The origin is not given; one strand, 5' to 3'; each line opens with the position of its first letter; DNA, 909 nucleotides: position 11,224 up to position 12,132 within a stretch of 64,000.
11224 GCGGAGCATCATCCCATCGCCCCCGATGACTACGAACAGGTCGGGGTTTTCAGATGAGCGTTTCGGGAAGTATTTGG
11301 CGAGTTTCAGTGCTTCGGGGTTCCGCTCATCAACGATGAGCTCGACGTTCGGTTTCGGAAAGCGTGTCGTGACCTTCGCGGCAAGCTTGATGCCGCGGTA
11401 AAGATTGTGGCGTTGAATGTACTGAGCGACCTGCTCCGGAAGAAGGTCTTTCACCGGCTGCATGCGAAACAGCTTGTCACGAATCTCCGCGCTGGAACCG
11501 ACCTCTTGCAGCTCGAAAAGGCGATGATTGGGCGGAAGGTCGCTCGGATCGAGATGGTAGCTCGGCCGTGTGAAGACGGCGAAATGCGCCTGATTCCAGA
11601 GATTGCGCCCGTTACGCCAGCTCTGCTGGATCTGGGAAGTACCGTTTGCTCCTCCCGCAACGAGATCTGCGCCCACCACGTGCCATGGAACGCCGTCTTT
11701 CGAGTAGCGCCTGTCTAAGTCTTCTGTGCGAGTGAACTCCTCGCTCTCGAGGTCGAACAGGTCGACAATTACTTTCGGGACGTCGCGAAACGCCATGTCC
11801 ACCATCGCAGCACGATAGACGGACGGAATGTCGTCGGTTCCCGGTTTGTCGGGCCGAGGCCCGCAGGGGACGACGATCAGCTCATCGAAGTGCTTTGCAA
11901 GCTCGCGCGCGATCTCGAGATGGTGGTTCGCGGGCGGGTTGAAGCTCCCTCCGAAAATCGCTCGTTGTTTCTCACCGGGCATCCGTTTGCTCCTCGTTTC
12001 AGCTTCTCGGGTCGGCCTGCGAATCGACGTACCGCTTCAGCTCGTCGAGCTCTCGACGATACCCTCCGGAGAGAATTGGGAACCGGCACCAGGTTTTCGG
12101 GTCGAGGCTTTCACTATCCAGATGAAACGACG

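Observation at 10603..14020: Eukaryotic-type NMNAT fused to NAD kinase, next to glutamine-dependent NadE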

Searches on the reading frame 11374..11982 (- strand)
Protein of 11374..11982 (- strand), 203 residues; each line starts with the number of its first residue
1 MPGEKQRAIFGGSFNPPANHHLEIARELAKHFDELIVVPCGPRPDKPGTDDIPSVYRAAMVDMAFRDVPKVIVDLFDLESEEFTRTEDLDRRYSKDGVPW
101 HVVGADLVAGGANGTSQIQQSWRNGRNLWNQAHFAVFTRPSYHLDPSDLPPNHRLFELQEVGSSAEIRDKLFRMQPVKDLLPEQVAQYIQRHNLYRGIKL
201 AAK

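Call 6: search_solved_structures(query=window:11374-11982:-, max_evalue=0.01, show_alignments=4)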
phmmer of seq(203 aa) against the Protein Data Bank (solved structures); distinct sequences matched with E-value up to 0.01: 25.
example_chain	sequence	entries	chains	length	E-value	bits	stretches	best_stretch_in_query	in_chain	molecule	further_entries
5db4_A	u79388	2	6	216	1.5e-16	64.1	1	6-199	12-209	Nicotinate-nucleotide adenylyltransferase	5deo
4ymi_A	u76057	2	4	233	2e-16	63.7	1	6-199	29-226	Probable nicotinate-nucleotide adenylyltransferase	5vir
1kam_A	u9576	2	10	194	3.6e-15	59.5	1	3-196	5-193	NICOTINATE-NUCLEOTIDE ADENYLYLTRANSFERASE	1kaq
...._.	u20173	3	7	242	1.5e-09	41.2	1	5-146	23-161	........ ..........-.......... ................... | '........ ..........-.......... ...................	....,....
2qtm_A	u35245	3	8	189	8.9e-09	38.7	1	8-196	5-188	Nicotinate (Nicotinamide) nucleotide adenylyltransferase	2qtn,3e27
3dv2_A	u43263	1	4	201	9.7e-09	38.5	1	8-200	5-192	Nicotinate (Nicotinamide) nucleotide adenylyltransferase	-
6kh2_A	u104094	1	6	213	1.2e-08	38.3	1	7-147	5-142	Probable nicotinate-nucleotide adenylyltransferase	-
8aih_A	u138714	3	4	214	1.3e-08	38.2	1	4-196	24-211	Probable nicotinate-nucleotide adenylyltransferase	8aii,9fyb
1k4k_A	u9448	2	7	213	1.8e-08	37.7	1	7-147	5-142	Nicotinic acid mononucleotide adenylyltransferase | NaMN adenylyltransferase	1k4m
4x0e_A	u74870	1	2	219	2e-08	37.5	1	6-197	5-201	Probable nicotinate-nucleotide adenylyltransferase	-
4s1o_A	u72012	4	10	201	3e-08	37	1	7-195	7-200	Probable nicotinate-nucleotide adenylyltransferase | Nicotinate-nucleotide adenylyltransferase | nicotinate mononucleotide adenylyltransferase NadD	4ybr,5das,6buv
6kg3_A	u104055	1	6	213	3.3e-08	36.8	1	7-147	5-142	Probable nicotinate-nucleotide adenylyltransferase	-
3hfj_A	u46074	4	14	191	3.8e-08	36.6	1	7-196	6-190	Nicotinate (Nicotinamide) nucleotide adenylyltransferase | nicotinate-nucleotide adenylyltransferase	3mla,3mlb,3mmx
2qtr_A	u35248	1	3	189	4.4e-08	36.4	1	8-196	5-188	Probable nicotinate-nucleotide adenylyltransferase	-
4rpi_A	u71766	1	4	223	2.7e-07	33.8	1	6-197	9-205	nicotinate-nucleotide adenylyltransferase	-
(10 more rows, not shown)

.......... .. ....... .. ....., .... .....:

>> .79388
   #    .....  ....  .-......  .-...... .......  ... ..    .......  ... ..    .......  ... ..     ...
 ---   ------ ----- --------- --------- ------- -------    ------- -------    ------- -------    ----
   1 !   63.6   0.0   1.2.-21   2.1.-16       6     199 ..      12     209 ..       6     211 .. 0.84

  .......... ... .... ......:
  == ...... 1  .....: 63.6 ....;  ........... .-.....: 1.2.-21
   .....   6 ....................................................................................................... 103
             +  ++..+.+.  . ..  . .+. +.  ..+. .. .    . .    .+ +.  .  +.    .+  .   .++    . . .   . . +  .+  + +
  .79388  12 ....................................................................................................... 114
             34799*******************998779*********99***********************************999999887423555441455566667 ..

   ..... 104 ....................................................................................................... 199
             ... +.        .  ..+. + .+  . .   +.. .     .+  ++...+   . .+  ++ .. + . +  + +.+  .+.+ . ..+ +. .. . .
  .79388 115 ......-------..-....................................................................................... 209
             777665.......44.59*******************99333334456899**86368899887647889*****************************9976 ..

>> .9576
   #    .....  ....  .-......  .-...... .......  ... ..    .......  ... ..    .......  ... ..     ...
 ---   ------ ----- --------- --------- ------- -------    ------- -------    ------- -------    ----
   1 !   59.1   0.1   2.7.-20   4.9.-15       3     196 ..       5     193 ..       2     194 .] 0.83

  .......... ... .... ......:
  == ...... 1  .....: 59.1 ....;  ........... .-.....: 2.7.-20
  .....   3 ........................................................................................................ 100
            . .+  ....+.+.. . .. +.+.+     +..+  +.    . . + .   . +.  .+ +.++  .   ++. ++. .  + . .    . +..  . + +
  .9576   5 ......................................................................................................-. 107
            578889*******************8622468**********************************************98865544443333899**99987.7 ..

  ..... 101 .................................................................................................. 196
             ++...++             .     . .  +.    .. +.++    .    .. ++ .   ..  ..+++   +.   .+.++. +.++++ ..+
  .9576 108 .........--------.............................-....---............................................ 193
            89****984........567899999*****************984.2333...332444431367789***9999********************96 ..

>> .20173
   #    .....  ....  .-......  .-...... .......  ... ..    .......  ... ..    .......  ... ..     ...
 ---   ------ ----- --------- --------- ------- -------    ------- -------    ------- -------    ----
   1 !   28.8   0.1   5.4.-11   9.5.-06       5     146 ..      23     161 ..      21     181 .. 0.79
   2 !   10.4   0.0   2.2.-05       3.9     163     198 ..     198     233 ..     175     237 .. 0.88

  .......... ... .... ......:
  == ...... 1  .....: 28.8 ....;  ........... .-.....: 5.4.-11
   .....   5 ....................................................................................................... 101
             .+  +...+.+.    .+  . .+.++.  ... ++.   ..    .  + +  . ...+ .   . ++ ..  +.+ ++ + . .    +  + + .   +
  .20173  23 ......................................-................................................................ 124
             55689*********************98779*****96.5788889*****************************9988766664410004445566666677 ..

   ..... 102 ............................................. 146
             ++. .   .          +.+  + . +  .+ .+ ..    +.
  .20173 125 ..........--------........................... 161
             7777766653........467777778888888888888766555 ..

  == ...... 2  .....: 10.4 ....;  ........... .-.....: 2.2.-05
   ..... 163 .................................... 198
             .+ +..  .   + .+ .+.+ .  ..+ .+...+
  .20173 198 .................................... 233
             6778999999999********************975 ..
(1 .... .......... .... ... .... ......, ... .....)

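Call 29: search_protein_representatives(protein=window:11383-11982:-)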
Query: 200 residues. Proteins with E-value up to 0.001 (for the whole library): 4453; up to 1e-10: 461; up to 1e-30: 202. The best 150 are listed.
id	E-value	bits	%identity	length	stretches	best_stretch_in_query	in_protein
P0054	2.0e-66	240.1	55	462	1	5-198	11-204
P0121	7.1e-62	225.2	50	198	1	3-196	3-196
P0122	1.0e-61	224.7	52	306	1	8-199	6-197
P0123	2.0e-58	213.9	51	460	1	7-198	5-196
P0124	9.8e-58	211.7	53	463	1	6-198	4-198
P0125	1.6e-57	211.0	54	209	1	6-165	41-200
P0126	2.0e-57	210.7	52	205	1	8-197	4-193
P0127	1.1e-56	208.3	53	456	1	5-196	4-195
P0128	6.8e-56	205.7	52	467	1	8-198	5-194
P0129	7.3e-56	205.6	49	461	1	9-197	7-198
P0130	2.7e-55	203.7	49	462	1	5-198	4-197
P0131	7.7e-55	202.2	48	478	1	4-197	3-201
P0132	1.1e-54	201.7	48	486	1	6-197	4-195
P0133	1.8e-54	201.0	48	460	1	5-198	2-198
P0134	3.2e-54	200.2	49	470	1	8-197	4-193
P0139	1.2e-52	195.1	48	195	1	6-196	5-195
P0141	6.4e-52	192.7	49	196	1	8-195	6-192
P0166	8.2e-47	176.0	44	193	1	5-195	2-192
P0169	1.8e-46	174.9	33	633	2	5-196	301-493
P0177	2.4e-45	171.3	45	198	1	5-196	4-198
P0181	4.9e-45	170.2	41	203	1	2-196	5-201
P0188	1.6e-44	168.5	45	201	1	5-197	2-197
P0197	1.5e-43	165.4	45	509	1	6-196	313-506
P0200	3.1e-43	164.3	44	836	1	5-196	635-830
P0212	3.5e-42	160.9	44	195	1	6-196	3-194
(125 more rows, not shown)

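Call 33: list_cluster_members(proteins=[P0121, P0126, P0139, P0141, P0166, P0177, P0181, P0188, P0212, P0169])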
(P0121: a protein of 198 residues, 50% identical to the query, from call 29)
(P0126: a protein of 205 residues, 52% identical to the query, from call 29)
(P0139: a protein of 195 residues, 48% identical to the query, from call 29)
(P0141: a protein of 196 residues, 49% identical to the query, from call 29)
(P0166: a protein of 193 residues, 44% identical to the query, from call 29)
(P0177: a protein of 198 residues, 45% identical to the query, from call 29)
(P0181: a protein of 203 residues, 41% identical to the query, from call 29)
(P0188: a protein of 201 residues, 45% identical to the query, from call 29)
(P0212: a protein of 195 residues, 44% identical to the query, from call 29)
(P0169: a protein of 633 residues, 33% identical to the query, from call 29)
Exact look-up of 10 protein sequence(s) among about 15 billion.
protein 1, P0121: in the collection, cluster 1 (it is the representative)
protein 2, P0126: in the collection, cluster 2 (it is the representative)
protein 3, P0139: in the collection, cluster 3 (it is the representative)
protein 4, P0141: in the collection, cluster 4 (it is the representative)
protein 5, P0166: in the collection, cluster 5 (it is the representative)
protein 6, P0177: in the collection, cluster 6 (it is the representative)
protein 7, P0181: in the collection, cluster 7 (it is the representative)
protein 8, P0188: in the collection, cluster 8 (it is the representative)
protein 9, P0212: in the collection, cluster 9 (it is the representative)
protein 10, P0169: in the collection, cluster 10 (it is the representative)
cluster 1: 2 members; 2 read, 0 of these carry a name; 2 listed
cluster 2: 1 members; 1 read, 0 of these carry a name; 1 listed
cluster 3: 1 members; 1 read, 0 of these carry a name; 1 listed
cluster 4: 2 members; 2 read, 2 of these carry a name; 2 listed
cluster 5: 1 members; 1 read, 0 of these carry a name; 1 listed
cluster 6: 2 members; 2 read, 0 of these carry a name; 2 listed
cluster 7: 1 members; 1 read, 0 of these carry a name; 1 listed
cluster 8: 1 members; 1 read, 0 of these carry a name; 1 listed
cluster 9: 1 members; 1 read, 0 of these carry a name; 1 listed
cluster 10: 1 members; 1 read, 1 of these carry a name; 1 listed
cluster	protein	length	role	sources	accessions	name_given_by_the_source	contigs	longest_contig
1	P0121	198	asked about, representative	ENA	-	-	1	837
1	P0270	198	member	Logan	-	-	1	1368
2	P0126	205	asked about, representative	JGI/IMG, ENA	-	-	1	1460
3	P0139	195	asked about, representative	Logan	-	-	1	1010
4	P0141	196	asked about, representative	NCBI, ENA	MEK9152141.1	MAG: hypothetical protein AAB692_02145 [Patescibacteria group bacterium]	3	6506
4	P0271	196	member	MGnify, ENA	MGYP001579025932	CR=1 FL=1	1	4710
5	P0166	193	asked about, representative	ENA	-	-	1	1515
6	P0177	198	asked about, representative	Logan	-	-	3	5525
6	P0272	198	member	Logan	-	-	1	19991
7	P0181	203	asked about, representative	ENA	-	-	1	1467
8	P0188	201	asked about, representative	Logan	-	-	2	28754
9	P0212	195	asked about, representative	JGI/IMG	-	-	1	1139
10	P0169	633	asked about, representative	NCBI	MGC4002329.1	MAG: NAD(+)/NADH kinase [Pirellulales bacterium]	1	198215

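Call 34: search_protein_families(library=ncbifam, proteins=[P0169, P0197, P0200, P0121, P0141], max_evalue=0.00001)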
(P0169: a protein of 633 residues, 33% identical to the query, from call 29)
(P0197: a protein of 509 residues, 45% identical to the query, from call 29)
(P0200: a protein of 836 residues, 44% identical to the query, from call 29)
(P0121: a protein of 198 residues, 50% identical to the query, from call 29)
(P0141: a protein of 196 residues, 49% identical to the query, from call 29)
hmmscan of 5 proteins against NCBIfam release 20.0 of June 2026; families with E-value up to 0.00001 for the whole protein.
P0169 (633 aa): 28 families (the best 25 are shown)
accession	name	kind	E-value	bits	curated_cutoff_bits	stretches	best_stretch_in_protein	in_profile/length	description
TIGR00482.1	TIGR00482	equivalog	2.4e-44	151.7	112.45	2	98-289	1-194/194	nicotinate (nicotinamide) nucleotide adenylyltransferase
NF000840.1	PRK00071.1-3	equivalog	4.7e-40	137.2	150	2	92-290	4-199/201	nicotinate-nucleotide adenylyltransferase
NF000841.0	PRK00071.1-4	equivalog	5.8e-36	124.1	197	2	93-290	6-193/194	nicotinate-nucleotide adenylyltransferase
NF005519.0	PRK07152.1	equivalog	5.4e-31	107.8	315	1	95-297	2-192/361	nicotinate-nucleotide adenylyltransferase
NF000839.0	PRK00071.1-1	equivalog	1.2e-30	107.1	187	1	96-291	8-217/219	nicotinate-nucleotide adenylyltransferase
NF006479.0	PRK08887.1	equivalog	1.2e-20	74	164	1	95-222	3-129/174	nicotinate-nicotinamide nucleotide adenylyltransferase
NF005410.0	PRK06973.1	equivalog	4.3e-17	62.2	214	1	87-221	15-151/243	nicotinate-nucleotide adenylyltransferase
NF000842.0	PRK00071.2-1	equivalog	2.5e-16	59.9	167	1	95-291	3-186/191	nicotinate-nucleotide adenylyltransferase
NF000843.0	PRK00071.2-2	equivalog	1.6e-15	57.2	240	1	90-229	8-144/212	nicotinate-nucleotide adenylyltransferase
NF003406.0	PRK04761.1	equivalog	5.9e-11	42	211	1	520-583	21-84/257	NAD kinase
NF002892.0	PRK03372.1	equivalog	1.1e-10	41.3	299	1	527-575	61-109/312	NAD kinase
NF000845.0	PRK00071.2-4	equivalog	1.3e-10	41.1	210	1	92-229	6-140/197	nicotinate-nucleotide adenylyltransferase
NF002521.0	PRK01911.1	equivalog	3.8e-10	39.7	309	1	533-575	62-104/292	NAD kinase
NF002306.0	PRK01231.1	equivalog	7.1e-10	38.5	316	1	529-582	60-112/299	NAD(+) kinase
TIGR01510.1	coaD_prev_kdtB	equivalog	1.1e-08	35.3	103.3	0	97-155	2-57/155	pantetheine-phosphate adenylyltransferase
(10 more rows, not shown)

P0197 (509 aa): 13 families
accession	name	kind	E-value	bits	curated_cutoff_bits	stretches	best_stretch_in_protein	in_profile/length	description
NF010587.0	PRK13980.1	equivalog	1.8e-27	96.2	255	1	5-261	6-231/267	NAD+ synthase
TIGR00552.1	nadE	equivalog_domain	3.9e-27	95.1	63.65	1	137-251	104-217/251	NAD(+) synthase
NF000840.1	PRK00071.1-3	equivalog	3e-19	69.3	150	1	310-506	4-199/201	nicotinate-nucleotide adenylyltransferase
TIGR00482.1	TIGR00482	equivalog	2.7e-18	66.7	112.45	1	316-505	1-194/194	nicotinate (nicotinamide) nucleotide adenylyltransferase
NF002048.0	PRK00876.1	subfamily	4.8e-16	58.5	313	1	135-219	166-249/330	NAD(+) synthase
NF000841.0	PRK00071.1-4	equivalog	1.1e-15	57.9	197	1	311-506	6-193/194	nicotinate-nucleotide adenylyltransferase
NF001979.1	PRK00768.1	equivalog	4.1e-15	56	250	1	12-242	20-234/266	NAD(+) synthase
NF005519.0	PRK07152.1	equivalog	4.4e-14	52.2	315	1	313-506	2-185/361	nicotinate-nucleotide adenylyltransferase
NF010588.0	PRK13981.1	equivalog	9e-14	50.7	479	1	137-250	367-485/546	NAD+ synthase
NF000839.0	PRK00071.1-1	equivalog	4.6e-11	43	187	0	314-454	8-143/219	nicotinate-nucleotide adenylyltransferase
NF000842.0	PRK00071.2-1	equivalog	4.3e-07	29.8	167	1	312-506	2-185/191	nicotinate-nucleotide adenylyltransferase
NF006479.0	PRK08887.1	equivalog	9.1e-07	28.9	164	0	313-418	3-111/174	nicotinate-nicotinamide nucleotide adenylyltransferase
NF000843.0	PRK00071.2-2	equivalog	8.3e-06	25.4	240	0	309-450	9-143/212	nicotinate-nucleotide adenylyltransferase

P0200 (836 aa): 16 families
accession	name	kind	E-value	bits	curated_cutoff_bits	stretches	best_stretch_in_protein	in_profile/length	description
NF010588.0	PRK13981.1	equivalog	4.5e-66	223.4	479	1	5-557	6-507/546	NAD+ synthase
NF010587.0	PRK13980.1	equivalog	1.2e-30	106.7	255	1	338-546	32-230/267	NAD+ synthase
TIGR00552.1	nadE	equivalog_domain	2.2e-29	102.4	63.65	1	338-516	23-198/251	NAD(+) synthase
TIGR00482.1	TIGR00482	equivalog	7.7e-24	84.8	112.45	1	639-829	1-194/194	nicotinate (nicotinamide) nucleotide adenylyltransferase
NF002730.0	PRK02628.1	equivalog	2e-23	82.5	473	2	335-502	357-536/677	NAD(+) synthase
NF000840.1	PRK00071.1-3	equivalog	1.2e-20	73.9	150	1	635-830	6-199/201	nicotinate-nucleotide adenylyltransferase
NF000839.0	PRK00071.1-1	equivalog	1.4e-18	67.6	187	1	632-777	3-142/219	nicotinate-nucleotide adenylyltransferase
NF002048.0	PRK00876.1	subfamily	4.3e-15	55.3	313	1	336-429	36-132/330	NAD(+) synthase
NF000841.0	PRK00071.1-4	equivalog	1e-13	51.5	197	1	633-830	5-193/194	nicotinate-nucleotide adenylyltransferase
NF005519.0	PRK07152.1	equivalog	1.3e-13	50.6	315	1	637-830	3-185/361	nicotinate-nucleotide adenylyltransferase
TIGR00268.2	TIGR00268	equivalog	5.5e-09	35.7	150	1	338-402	14-78/259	ATP-dependent sacrificial sulfur transferase LarE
NF006479.0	PRK08887.1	equivalog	7.7e-09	35.6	164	0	636-746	3-115/174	nicotinate-nicotinamide nucleotide adenylyltransferase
NF001979.1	PRK00768.1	equivalog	7.7e-09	35.4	250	1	337-511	37-216/266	NAD(+) synthase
NF000842.0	PRK00071.2-1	equivalog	2.5e-08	33.8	167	1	636-832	3-187/191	nicotinate-nucleotide adenylyltransferase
NF005410.0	PRK06973.1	equivalog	7.2e-08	32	214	0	631-774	18-158/243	nicotinate-nucleotide adenylyltransferase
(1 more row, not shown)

P0121 (198 aa): 10 families
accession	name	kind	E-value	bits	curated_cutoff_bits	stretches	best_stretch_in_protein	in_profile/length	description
TIGR00482.1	TIGR00482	equivalog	4.1e-23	82.4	112.45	1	9-195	1-194/194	nicotinate (nicotinamide) nucleotide adenylyltransferase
NF000840.1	PRK00071.1-3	equivalog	9.9e-19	67.6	150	1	3-197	4-200/201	nicotinate-nucleotide adenylyltransferase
NF000839.0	PRK00071.1-1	equivalog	1.3e-15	57.9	187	1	5-145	6-143/219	nicotinate-nucleotide adenylyltransferase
NF005519.0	PRK07152.1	equivalog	2.4e-12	46.4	315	1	6-196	2-185/361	nicotinate-nucleotide adenylyltransferase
NF000841.0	PRK00071.1-4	equivalog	4.5e-12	46.2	197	1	3-196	5-193/194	nicotinate-nucleotide adenylyltransferase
NF000842.0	PRK00071.2-1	equivalog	6.8e-11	42.1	167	1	5-196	2-185/191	nicotinate-nucleotide adenylyltransferase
NF006479.0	PRK08887.1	equivalog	1e-07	31.9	164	0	6-40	3-36/174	nicotinate-nicotinamide nucleotide adenylyltransferase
NF005410.0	PRK06973.1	equivalog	3.6e-07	29.7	214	0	3-150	20-167/243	nicotinate-nucleotide adenylyltransferase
NF000843.0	PRK00071.2-2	equivalog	5.2e-06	26.1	240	0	3-32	10-39/212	nicotinate-nucleotide adenylyltransferase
TIGR01510.1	coaD_prev_kdtB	equivalog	9.1e-06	25.8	103.3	0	7-77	1-68/155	pantetheine-phosphate adenylyltransferase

P0141 (196 aa): 10 families
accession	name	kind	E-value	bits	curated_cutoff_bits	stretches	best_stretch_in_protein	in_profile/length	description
TIGR00482.1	TIGR00482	equivalog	2.8e-21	76.4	112.45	1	7-192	1-194/194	nicotinate (nicotinamide) nucleotide adenylyltransferase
NF000840.1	PRK00071.1-3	equivalog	7.9e-21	74.4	150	1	4-193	7-199/201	nicotinate-nucleotide adenylyltransferase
NF000841.0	PRK00071.1-4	equivalog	3.3e-16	59.7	197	1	4-193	8-193/194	nicotinate-nucleotide adenylyltransferase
NF000839.0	PRK00071.1-1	equivalog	6.5e-16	58.9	187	1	3-144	6-145/219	nicotinate-nucleotide adenylyltransferase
NF000842.0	PRK00071.2-1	equivalog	9.6e-16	58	167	1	4-194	3-186/191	nicotinate-nucleotide adenylyltransferase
NF005519.0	PRK07152.1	equivalog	1e-13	51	315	1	5-193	3-185/361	nicotinate-nucleotide adenylyltransferase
NF000843.0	PRK00071.2-2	equivalog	3.1e-09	36.7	240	1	4-163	13-168/212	nicotinate-nucleotide adenylyltransferase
NF006479.0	PRK08887.1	equivalog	6.4e-09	35.9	164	0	4-38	3-36/174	nicotinate-nicotinamide nucleotide adenylyltransferase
NF000845.0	PRK00071.2-4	equivalog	1.5e-07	31.1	210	1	4-141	9-142/197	nicotinate-nucleotide adenylyltransferase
NF005410.0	PRK06973.1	equivalog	2.5e-06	26.9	214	0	2-162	21-180/243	nicotinate-nucleotide adenylyltransferase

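Call 38: find_encoding_contigs(protein=P0169, flank=6000, max_places=2)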
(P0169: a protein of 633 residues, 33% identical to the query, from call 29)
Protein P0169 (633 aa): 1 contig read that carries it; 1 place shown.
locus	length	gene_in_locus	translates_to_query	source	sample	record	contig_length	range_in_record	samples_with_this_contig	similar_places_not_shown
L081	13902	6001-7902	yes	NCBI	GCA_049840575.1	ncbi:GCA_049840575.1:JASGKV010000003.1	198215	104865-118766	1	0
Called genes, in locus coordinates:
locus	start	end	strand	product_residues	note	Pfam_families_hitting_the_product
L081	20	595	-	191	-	PF10604:Polyketide_cyc2, PF08327:AHSA1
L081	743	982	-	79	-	PF03880:DbpA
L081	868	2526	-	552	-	PF00270:DEAD, PF04851:ResIII (weak), PF00271:Helicase_C, PF25399:DeaD_dimer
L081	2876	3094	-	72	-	PF07866:DUF1653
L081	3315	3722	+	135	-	PF00254:FKBP_C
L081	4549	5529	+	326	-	PF18127:NAMPT_N, PF04095:NAPRTase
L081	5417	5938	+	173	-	PF04095:NAPRTase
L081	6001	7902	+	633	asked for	PF01467:CTP_transf_like, PF01513:NAD_kinase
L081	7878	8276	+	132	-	-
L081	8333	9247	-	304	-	-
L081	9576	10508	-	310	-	PF07586:HXXSHH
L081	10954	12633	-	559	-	PF07637:PSD5, PF07631:PSD4, PF07627:PSCyt3, PF07624:PSD2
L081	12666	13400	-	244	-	PF07635:PSCyt1, PF07626:PSD3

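Call 44: search_solved_structures(query=A2, max_evalue=0.01, show_alignments=0)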
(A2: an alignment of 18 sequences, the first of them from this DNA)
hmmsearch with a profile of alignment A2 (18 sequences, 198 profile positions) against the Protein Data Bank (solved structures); distinct sequences matched with E-value up to 0.01: 39.
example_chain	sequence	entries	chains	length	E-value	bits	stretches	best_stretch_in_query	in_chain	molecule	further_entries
1kam_A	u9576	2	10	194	4e-19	72.3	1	3-194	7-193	NICOTINATE-NUCLEOTIDE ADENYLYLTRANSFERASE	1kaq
5db4_A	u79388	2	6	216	3.3e-14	56.3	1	3-196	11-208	Nicotinate-nucleotide adenylyltransferase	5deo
4ymi_A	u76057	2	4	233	4.3e-14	55.9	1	3-196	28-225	Probable nicotinate-nucleotide adenylyltransferase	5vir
8aih_A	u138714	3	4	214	1.6e-13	54.1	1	2-194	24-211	Probable nicotinate-nucleotide adenylyltransferase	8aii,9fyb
6kh2_A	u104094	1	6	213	8.8e-12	48.4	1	4-146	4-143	Probable nicotinate-nucleotide adenylyltransferase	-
3dv2_A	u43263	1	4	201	1.1e-11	48.1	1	3-195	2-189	Nicotinate (Nicotinamide) nucleotide adenylyltransferase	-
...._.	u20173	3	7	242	1.3e-11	47.8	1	1-195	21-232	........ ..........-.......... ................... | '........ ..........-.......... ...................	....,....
2h29_A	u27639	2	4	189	1.3e-11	47.8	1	3-194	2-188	Probable nicotinate-nucleotide adenylyltransferase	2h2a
3hfj_A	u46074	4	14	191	1.3e-11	47.8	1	3-194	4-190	Nicotinate (Nicotinamide) nucleotide adenylyltransferase | nicotinate-nucleotide adenylyltransferase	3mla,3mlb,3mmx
2qtm_A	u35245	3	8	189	1.5e-11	47.6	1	3-194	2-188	Nicotinate (Nicotinamide) nucleotide adenylyltransferase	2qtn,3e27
2qtr_A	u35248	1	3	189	1.6e-11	47.5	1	3-194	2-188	Probable nicotinate-nucleotide adenylyltransferase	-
1k4k_A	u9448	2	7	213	2.5e-11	46.9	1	4-194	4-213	Nicotinic acid mononucleotide adenylyltransferase | NaMN adenylyltransferase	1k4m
6kg3_A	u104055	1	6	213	3.8e-11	46.3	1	4-146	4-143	Probable nicotinate-nucleotide adenylyltransferase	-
5llt_A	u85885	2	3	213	1.6e-10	44.3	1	2-193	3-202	Nicotinate-nucleotide adenylyltransferase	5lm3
4x0e_A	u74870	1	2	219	1.4e-09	41.2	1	3-196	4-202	Probable nicotinate-nucleotide adenylyltransferase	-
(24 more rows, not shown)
